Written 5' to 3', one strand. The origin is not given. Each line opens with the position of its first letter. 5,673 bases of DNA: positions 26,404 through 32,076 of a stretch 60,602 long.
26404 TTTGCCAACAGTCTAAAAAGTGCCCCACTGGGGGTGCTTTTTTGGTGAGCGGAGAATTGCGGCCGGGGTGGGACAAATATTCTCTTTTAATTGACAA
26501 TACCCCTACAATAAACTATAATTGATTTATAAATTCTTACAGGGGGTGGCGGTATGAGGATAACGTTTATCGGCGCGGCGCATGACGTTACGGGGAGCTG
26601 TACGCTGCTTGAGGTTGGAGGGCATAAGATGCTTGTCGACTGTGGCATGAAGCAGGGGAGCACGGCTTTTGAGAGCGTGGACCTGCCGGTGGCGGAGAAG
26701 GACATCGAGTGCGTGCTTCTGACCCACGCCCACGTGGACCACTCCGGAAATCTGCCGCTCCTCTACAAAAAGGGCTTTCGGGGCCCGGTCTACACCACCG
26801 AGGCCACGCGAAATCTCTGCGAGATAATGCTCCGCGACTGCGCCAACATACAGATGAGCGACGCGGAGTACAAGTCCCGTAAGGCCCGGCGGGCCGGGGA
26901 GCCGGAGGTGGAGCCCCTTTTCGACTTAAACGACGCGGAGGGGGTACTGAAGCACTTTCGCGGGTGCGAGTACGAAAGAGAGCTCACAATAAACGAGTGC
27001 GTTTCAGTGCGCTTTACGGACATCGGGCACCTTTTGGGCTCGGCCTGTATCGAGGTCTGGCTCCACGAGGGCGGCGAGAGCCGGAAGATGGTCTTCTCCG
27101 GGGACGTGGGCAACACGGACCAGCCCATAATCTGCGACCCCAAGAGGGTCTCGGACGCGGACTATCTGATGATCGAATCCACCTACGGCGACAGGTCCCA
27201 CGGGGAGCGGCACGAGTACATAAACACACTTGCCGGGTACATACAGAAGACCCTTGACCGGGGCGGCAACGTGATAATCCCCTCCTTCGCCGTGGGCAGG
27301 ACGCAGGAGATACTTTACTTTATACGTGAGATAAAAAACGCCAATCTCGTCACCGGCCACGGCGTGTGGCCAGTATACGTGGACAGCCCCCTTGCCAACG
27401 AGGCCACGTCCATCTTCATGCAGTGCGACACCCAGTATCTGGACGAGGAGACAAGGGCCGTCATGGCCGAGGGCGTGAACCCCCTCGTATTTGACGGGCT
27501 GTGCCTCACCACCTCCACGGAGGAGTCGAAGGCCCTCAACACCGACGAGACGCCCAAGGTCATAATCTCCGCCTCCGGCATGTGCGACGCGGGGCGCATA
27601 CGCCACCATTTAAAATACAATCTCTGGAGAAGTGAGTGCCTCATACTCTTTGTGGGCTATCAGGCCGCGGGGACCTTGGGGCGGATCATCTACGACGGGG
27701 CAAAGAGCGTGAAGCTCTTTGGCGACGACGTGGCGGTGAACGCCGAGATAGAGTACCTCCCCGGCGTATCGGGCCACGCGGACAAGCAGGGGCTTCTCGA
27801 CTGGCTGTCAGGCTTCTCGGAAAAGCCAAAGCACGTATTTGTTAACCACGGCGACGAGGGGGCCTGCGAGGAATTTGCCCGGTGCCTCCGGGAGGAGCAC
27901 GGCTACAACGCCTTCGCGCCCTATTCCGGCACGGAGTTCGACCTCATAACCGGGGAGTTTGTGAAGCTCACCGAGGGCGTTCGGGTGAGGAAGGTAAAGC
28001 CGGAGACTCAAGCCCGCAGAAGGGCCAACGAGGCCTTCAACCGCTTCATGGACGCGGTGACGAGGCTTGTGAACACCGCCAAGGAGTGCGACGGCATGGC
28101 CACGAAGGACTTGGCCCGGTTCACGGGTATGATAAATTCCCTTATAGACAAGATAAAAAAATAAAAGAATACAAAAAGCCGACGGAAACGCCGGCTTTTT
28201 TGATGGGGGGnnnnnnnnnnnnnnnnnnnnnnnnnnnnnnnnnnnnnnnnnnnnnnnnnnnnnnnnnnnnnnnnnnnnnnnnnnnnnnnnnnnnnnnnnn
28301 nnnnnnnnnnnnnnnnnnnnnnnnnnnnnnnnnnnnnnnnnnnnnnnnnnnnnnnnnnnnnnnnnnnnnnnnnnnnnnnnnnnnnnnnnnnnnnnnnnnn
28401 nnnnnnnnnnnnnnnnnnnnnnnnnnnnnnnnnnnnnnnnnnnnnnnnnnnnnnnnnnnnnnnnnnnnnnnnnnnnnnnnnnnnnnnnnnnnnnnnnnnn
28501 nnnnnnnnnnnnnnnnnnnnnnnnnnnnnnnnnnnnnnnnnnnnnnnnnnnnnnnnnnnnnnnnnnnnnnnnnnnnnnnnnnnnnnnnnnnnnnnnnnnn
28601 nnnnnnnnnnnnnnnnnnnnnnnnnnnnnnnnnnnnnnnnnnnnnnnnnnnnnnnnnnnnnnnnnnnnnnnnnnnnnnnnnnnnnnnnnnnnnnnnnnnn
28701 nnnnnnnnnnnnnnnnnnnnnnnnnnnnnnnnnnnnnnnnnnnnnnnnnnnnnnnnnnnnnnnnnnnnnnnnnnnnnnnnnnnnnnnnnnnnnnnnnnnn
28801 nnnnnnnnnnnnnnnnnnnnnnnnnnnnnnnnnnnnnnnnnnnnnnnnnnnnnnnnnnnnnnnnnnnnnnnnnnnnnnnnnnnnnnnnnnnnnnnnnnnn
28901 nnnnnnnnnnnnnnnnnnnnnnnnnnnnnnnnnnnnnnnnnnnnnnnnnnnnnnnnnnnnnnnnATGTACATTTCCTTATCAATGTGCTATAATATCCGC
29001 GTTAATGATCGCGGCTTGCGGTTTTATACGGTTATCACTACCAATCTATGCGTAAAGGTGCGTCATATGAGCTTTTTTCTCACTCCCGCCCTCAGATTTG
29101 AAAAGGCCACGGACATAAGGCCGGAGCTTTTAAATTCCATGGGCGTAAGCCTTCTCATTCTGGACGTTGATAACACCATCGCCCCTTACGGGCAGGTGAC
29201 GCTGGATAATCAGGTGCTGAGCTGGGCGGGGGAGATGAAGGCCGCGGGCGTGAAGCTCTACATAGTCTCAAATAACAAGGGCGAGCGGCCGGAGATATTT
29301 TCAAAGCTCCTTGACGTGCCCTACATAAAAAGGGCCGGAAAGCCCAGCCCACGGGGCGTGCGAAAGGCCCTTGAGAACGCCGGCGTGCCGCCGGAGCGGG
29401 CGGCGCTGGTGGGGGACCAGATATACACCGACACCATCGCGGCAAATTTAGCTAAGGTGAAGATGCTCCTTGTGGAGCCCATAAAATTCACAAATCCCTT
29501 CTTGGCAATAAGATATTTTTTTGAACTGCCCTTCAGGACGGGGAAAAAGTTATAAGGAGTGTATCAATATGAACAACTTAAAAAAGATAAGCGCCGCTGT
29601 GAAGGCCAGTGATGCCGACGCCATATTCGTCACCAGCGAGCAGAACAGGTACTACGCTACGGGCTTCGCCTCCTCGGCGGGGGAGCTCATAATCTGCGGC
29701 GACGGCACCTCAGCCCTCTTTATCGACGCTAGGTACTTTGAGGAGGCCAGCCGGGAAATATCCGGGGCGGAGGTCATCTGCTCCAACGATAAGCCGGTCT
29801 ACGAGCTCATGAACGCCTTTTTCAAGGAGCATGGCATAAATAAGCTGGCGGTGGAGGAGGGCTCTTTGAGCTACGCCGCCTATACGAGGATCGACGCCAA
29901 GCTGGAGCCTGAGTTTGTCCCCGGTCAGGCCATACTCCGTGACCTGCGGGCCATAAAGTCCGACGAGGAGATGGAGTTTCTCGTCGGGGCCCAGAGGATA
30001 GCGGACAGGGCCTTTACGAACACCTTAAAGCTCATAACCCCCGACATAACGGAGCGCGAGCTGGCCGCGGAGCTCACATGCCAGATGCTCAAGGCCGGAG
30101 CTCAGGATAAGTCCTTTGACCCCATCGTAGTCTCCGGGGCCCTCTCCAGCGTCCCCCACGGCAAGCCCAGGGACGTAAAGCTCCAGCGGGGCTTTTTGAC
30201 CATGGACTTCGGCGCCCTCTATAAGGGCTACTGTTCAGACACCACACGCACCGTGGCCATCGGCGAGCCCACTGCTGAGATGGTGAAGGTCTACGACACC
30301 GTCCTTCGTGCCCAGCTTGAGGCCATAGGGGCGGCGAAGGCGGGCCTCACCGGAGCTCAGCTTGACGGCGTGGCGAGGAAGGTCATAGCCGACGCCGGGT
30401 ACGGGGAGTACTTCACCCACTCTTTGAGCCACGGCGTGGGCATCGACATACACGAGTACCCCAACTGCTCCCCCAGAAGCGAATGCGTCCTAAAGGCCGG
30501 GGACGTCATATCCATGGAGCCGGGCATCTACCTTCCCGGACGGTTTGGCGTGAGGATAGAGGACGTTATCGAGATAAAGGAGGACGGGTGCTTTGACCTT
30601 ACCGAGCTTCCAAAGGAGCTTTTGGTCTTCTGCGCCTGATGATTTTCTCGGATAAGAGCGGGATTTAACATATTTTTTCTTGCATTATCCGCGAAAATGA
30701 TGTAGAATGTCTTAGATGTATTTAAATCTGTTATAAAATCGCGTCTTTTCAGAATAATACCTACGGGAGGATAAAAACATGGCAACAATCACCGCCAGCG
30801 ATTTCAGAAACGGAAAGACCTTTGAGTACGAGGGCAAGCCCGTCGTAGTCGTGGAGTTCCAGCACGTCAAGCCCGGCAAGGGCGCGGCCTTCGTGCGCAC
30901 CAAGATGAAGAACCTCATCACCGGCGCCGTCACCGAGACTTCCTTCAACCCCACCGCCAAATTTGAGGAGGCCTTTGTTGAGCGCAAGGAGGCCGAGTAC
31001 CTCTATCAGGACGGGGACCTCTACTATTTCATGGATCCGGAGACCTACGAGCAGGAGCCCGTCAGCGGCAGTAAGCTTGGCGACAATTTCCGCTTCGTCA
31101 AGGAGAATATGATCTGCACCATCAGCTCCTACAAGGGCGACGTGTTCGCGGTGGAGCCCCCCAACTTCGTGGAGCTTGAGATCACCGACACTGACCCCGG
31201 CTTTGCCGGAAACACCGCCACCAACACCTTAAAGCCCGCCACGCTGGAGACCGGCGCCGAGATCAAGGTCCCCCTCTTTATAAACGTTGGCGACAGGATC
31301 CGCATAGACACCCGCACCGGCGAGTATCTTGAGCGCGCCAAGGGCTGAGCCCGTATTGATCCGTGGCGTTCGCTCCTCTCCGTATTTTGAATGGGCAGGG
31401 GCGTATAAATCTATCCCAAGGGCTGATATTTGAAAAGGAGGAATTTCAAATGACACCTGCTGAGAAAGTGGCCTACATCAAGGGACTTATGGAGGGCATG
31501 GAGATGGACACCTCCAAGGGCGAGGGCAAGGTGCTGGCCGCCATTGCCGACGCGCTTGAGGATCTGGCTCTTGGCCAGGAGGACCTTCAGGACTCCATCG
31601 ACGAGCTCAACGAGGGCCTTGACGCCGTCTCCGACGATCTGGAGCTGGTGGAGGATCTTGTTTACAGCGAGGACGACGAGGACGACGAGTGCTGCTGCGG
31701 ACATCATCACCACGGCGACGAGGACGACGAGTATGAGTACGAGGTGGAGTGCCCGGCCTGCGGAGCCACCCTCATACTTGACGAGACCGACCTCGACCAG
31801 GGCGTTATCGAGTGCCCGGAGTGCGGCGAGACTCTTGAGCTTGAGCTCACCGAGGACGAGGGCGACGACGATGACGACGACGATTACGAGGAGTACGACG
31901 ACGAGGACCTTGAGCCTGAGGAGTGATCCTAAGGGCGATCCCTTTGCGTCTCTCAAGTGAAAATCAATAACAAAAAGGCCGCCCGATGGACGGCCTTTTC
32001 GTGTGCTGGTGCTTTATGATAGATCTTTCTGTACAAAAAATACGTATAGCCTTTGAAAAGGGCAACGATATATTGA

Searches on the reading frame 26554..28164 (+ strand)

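Call 73: search_protein_families(library=pfam, proteins=[window:26554-28164:+], max_evalue=0.00001)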
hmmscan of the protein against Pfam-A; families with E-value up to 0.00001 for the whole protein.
window:26554-28164:+ (536 aa): 5 families
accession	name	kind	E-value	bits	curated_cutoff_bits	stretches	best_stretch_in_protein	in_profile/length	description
PF10996.14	Beta-Casp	-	3e-38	131.5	27.7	1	250-378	1-119/120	Beta-Casp domain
PF07521.17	RMMBL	-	1.3e-21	76.7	21.6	1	393-456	2-63/63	Zn-dependent metallo-hydrolase RNA specificity domain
PF00753.33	Lactamase_B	-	3.6e-13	50.3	22.7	1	13-196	5-161/196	Metallo-beta-lactamase superfamily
PF16661.11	Lactamase_B_6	-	2.4e-10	40.5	27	1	18-165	1-146/193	Metallo-beta-lactamase superfamily domain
PF12706.13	Lactamase_B_2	-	1.3e-09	38.4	27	1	25-213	2-169/200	Beta-lactamase superfamily domain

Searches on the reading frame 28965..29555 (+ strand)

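Call 74: search_protein_families(library=pfam, proteins=[window:28965-29555:+], max_evalue=0.00001)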
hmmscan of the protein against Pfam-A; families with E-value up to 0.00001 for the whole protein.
window:28965-29555:+ (196 aa): 4 families
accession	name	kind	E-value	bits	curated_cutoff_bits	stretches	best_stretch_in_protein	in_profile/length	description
PF00702.32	Hydrolase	-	1.1e-09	39.5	26.4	1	75-163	94-190/191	haloacid dehalogenase-like hydrolase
PF13242.12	Hydrolase_like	-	7e-09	35.9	22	1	124-170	2-48/75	HAD-hyrolase-like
PF13419.12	HAD_2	-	1.2e-07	32.4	23.8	1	89-170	89-178/178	Haloacid dehalogenase-like hydrolase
PF09419.16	PGP_phosphatase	-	4e-06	26.9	20.4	0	27-164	6-157/168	Mitochondrial PGP phosphatase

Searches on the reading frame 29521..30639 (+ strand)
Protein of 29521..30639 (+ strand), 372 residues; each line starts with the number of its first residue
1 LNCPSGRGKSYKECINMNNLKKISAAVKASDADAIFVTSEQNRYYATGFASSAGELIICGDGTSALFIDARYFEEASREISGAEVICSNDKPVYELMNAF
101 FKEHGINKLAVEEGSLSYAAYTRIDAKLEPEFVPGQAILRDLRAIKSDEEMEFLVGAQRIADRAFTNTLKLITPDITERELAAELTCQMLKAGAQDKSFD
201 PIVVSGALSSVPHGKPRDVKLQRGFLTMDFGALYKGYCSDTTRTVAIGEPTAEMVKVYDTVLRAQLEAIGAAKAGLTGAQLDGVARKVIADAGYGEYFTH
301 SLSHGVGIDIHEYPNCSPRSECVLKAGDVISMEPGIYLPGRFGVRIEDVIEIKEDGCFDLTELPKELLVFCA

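Call 74: search_protein_families(library=pfam, proteins=[window:29521-30639:+], max_evalue=0.00001)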
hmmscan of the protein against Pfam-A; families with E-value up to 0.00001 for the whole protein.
window:29521-30639:+ (372 aa): 2 families
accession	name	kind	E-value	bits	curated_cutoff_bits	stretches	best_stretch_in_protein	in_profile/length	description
PF00557.29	Peptidase_M24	-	2.8e-63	213.9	23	1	157-354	6-208/208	Metallopeptidase family M24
PF01321.24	Creatinase_N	-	3.6e-21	76.5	22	1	20-145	2-128/128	Creatinase/Prolidase N-terminal domain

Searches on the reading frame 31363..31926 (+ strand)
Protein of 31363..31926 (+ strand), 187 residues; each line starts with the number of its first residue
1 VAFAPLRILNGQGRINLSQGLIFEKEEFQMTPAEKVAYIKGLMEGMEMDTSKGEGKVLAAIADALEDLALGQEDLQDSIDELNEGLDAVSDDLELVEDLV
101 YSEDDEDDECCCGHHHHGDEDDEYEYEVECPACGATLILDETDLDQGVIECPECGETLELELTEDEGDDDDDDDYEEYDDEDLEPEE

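Call 74: search_protein_families(library=pfam, proteins=[window:31363-31926:+], max_evalue=0.00001)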
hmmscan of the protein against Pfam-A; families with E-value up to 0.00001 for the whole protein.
window:31363-31926:+ (187 aa): 0 families

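Call 77: search_protein_families(library=pfam, proteins=[window:31363-31926:+], max_evalue=0.1)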
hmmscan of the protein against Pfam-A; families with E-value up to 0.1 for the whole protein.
window:31363-31926:+ (187 aa): 20 families
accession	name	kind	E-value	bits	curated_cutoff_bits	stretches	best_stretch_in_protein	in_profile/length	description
PF24460.1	DUF7575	-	6.8e-05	22.6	28.5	1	147-162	2-17/28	Domain of unknown function (DUF7575)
PF21344.3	Zn_ribbon_LysW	-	0.0002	21.4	27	1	128-159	1-32/46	Alpha-aminoadipate carrier protein LysW-like, globular domain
PF24441.1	DUF7560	-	0.00054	20.1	27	0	125-141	3-19/44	Family of unknown function (DUF7560)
PF03119.21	DNA_ligase_ZBD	-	0.00073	19.8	25.8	0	129-141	1-13/27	NAD-dependent DNA ligase C4 zinc finger domain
PF14354.12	Lar_restr_allev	-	0.00097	19.8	28.6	1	129-171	5-48/58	Restriction alleviation protein Lar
PF23454.1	Zn_ribbon_Brz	-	0.0012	19.9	27.9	0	149-165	6-22/58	Transcriptional regulator Brz zinc beta ribbon domain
PF01396.24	Zn_ribbon_Top1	-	0.0014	18.9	32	0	128-139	2-13/39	Topoisomerase DNA binding C4 zinc finger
PF14712.11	Snapin_Pallidin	-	0.0054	17.6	29.6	1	57-98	14-56/89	Snapin/Pallidin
PF23451.1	Zn_ribbon_PaaD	-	0.008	16.2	27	0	120-136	7-23/53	PaaD zinc beta ribbon domain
PF19134.6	DUF5817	-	0.012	16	31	1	128-161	4-34/57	Domain of unknown function (DUF5817)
PF03966.22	Trm112p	-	0.015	15.6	22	1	130-156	10-33/40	Trm112p-like protein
PF17848.7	Zn_ribbon_ACC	-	0.021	15.4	24.5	0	149-158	2-11/26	Acetyl-CoA carboxylase zinc finger domain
PF13717.11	Zn_ribbon_4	-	0.03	14.7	30.3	0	128-157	3-34/36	zinc-ribbon domain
PF09723.15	Zn_ribbon_8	-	0.058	13.9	34.4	1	124-157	4-36/41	Zinc ribbon domain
PF01155.25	HypA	-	0.064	13.7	28.9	0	123-160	66-97/112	Hydrogenase/urease nickel incorporation, metallochaperone, hypA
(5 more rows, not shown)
